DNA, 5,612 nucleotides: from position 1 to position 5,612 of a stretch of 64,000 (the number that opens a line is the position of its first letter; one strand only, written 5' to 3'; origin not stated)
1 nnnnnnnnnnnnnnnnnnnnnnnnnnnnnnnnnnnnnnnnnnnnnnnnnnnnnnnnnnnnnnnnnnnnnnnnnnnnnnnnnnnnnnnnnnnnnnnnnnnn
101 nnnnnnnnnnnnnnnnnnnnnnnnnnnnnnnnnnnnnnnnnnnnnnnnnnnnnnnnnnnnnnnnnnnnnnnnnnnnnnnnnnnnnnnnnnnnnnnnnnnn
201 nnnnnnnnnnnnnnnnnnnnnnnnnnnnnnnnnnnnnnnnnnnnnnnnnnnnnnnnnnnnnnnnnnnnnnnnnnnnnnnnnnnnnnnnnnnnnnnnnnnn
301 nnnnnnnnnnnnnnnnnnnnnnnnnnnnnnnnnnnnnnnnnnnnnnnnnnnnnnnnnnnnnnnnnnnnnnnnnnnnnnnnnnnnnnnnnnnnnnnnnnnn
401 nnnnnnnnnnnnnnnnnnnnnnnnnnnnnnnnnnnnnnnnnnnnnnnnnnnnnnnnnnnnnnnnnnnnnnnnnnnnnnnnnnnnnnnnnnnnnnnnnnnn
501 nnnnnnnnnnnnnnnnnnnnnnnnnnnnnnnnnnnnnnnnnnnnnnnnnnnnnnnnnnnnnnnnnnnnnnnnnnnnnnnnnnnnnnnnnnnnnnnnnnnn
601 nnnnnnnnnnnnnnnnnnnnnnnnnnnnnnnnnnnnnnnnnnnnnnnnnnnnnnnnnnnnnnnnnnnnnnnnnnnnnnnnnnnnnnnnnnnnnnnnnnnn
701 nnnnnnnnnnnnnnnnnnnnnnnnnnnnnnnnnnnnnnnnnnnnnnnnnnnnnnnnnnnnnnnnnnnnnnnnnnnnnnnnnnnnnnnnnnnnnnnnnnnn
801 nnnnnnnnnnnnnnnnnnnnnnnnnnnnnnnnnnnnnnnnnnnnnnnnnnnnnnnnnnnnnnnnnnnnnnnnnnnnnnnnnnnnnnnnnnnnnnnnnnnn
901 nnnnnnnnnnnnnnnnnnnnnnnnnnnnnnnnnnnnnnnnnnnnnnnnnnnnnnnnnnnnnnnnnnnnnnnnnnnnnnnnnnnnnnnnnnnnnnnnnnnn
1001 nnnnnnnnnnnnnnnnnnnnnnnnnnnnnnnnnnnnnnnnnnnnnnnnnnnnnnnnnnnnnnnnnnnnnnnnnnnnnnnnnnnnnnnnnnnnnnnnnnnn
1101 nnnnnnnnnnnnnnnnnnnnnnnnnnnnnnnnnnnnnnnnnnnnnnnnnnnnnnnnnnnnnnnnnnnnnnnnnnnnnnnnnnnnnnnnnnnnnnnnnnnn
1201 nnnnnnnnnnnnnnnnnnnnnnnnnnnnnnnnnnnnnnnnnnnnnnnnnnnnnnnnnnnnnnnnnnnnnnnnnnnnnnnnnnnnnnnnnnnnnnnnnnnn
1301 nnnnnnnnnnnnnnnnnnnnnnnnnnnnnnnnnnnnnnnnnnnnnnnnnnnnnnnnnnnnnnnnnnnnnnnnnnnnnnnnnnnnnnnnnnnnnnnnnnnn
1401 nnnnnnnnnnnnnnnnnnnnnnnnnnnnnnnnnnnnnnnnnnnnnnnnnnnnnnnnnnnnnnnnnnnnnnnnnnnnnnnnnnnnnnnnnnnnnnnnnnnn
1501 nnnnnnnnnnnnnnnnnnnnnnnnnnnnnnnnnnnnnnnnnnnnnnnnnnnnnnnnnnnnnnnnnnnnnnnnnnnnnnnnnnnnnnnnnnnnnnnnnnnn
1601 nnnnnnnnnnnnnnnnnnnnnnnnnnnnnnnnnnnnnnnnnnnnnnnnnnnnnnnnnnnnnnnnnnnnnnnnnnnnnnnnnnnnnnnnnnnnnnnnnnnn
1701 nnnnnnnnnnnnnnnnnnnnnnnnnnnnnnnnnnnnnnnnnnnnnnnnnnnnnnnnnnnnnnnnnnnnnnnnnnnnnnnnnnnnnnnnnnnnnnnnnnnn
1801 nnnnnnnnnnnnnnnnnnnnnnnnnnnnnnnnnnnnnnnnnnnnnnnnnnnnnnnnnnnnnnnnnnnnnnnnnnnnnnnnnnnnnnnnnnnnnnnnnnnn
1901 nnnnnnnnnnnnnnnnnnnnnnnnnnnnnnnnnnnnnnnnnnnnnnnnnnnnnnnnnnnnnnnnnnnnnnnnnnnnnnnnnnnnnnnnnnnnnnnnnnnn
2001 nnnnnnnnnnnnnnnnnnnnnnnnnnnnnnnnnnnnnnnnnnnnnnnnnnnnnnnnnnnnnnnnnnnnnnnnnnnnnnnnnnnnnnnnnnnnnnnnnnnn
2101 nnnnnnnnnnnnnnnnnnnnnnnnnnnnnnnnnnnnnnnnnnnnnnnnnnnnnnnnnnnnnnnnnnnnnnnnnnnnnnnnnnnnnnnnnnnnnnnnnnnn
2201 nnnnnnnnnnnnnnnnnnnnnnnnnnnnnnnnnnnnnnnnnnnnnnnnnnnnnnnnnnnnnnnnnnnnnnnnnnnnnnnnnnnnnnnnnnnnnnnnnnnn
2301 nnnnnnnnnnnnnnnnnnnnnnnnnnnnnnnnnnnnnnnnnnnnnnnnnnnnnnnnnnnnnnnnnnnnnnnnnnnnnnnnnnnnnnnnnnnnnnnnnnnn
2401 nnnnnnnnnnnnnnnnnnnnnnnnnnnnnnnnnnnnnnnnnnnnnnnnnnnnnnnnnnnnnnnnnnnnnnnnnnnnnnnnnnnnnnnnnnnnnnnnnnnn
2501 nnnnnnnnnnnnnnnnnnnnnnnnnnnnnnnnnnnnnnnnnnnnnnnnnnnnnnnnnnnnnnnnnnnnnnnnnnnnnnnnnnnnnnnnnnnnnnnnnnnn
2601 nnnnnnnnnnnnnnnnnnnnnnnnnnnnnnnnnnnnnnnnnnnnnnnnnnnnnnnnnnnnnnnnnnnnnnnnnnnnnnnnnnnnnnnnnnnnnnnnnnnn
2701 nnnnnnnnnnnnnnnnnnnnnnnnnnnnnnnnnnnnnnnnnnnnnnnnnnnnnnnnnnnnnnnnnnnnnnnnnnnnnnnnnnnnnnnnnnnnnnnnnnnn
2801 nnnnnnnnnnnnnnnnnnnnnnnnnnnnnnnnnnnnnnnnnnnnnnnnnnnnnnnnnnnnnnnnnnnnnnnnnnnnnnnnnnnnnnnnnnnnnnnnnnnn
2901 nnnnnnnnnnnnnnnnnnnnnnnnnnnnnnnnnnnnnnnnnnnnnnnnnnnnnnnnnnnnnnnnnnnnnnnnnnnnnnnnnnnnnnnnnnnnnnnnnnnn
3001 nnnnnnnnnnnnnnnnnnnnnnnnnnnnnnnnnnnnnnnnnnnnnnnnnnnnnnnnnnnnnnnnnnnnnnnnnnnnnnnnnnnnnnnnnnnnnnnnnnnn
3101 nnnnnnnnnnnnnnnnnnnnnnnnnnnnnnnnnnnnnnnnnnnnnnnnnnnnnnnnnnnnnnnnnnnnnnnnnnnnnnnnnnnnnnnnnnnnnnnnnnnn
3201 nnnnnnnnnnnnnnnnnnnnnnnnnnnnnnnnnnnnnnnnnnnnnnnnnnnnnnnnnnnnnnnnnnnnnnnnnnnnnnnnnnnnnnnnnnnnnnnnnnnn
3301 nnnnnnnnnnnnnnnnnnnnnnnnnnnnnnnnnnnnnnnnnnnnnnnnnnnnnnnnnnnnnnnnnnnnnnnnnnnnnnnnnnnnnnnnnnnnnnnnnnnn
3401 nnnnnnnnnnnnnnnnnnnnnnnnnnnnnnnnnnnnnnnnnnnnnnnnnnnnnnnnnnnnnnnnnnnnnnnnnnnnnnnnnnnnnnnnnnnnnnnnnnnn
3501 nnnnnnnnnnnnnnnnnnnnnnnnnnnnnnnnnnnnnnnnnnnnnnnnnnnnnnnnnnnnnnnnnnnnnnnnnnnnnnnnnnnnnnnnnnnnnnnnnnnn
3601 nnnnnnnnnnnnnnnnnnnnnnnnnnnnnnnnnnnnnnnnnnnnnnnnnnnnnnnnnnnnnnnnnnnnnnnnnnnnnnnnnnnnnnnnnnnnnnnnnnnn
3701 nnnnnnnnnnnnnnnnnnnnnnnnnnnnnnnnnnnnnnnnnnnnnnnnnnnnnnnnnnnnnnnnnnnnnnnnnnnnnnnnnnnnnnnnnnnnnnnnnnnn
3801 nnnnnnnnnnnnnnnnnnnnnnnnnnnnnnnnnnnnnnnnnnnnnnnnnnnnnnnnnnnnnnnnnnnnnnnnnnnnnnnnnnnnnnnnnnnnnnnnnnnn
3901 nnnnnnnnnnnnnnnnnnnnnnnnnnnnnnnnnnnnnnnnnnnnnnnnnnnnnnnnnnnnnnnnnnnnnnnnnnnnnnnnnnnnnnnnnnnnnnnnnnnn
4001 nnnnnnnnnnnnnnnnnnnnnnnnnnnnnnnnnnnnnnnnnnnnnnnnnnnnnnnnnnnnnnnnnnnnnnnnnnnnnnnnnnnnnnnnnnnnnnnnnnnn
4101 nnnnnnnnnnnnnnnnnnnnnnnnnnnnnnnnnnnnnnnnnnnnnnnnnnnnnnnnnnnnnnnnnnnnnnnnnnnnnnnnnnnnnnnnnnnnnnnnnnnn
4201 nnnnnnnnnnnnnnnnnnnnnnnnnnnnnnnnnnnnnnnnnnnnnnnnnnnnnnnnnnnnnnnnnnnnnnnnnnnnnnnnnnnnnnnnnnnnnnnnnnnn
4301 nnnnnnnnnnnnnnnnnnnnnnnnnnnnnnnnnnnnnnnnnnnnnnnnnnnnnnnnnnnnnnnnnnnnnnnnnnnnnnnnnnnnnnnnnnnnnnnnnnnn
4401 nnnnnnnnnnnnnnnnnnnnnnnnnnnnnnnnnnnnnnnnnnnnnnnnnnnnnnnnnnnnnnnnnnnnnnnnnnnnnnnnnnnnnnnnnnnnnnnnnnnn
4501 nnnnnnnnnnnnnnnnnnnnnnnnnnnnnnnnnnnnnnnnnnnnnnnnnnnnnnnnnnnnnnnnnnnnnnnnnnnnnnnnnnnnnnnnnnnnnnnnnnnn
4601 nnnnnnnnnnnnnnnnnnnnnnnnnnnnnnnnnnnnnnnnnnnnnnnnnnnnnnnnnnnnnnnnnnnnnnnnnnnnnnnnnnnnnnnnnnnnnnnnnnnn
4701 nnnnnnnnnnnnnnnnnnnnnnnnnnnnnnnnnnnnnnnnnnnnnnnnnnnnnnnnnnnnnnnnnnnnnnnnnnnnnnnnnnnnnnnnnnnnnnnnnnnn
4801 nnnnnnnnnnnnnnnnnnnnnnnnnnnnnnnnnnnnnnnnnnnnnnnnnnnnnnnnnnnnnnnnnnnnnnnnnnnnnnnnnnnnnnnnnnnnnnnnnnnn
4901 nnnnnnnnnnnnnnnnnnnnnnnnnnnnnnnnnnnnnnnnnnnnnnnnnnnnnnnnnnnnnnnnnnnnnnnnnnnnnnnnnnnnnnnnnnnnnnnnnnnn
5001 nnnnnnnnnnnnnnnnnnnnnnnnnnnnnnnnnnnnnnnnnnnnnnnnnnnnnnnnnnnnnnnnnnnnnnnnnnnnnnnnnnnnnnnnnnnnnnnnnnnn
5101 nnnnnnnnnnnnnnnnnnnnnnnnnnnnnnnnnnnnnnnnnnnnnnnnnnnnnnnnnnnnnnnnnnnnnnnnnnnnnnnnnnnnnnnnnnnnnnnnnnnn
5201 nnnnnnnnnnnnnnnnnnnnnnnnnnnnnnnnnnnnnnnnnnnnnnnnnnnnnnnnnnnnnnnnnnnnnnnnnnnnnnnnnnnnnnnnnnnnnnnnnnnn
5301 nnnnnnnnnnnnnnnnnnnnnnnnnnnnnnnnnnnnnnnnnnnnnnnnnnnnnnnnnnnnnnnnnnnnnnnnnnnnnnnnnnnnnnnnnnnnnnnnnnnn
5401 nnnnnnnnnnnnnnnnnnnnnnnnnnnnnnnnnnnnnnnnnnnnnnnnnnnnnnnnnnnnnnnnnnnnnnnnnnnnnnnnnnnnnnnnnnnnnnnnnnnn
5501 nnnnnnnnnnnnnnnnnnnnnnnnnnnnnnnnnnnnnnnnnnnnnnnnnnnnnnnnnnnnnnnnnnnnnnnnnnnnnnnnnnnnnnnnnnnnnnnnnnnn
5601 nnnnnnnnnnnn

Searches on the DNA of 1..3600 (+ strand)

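Call 88: search_dna_similar(query=window:1-3600:+, collection=plasmids, mode=distant, max_rows=5)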
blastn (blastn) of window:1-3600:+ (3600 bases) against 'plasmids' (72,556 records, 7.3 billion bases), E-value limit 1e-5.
No match.

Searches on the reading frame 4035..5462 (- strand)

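Call 3: search_protein_families(library=pfam, proteins=[window:4035-5462:-], max_evalue=0.01)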
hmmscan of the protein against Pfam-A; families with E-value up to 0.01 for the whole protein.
window:4035-5462:- (475 aa): 1 family
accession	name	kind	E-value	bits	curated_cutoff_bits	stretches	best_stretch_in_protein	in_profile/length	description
PF12802.13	MarR_2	-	0.0056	17.2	27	0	54-107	9-56/61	MarR family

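Call 86: search_protein_families(library=phrogs, proteins=[window:4035-5462:-], max_evalue=0.001)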
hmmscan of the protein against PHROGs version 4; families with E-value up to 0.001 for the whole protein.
window:4035-5462:- (475 aa): 0 families
